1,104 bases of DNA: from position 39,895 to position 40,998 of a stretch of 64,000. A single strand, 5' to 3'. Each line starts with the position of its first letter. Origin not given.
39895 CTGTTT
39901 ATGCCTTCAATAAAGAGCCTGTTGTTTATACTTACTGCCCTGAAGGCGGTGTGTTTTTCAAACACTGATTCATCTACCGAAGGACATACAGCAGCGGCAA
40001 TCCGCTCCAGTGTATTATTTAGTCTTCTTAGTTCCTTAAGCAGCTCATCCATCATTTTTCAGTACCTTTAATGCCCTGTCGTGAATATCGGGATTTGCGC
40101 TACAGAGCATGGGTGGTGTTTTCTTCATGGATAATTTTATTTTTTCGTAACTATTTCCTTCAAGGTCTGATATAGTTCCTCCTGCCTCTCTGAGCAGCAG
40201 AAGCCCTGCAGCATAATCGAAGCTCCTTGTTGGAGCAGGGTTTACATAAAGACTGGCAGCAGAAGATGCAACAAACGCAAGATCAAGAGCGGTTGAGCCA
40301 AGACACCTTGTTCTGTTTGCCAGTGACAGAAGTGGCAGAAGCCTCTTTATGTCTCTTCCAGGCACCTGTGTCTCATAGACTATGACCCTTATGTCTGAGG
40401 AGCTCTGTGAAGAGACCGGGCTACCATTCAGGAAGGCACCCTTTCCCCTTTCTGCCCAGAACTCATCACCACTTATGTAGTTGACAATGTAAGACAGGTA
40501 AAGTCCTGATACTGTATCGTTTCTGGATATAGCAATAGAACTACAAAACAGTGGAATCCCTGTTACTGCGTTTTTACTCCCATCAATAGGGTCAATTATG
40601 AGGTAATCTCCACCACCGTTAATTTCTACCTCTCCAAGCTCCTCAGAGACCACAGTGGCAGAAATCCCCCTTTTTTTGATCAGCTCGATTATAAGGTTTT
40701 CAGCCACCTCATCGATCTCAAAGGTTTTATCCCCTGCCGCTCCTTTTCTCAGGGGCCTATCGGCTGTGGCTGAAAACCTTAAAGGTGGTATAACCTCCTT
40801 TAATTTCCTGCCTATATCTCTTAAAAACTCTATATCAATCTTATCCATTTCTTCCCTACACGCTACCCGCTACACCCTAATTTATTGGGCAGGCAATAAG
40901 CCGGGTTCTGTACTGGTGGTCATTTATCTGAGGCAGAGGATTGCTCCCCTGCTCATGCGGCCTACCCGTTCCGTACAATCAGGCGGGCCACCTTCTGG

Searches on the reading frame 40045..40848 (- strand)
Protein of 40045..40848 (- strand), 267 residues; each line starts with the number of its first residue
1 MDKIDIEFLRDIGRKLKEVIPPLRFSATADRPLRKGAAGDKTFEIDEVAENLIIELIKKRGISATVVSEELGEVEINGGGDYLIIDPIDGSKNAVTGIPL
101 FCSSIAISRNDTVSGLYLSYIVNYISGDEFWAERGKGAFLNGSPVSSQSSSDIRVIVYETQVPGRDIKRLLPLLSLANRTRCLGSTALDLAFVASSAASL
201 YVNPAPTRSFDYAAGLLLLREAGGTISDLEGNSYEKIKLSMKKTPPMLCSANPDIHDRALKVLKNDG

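Call 81: search_protein_families(library=pfam, proteins=[window:40045-40848:-], max_evalue=0.00001)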
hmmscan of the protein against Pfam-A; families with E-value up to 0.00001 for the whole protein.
window:40045-40848:- (267 aa): 1 family
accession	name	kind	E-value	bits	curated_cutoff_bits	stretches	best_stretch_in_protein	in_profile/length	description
PF00459.30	Inositol_P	-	3.6e-33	115.6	27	1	2-258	6-261/271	Inositol monophosphatase family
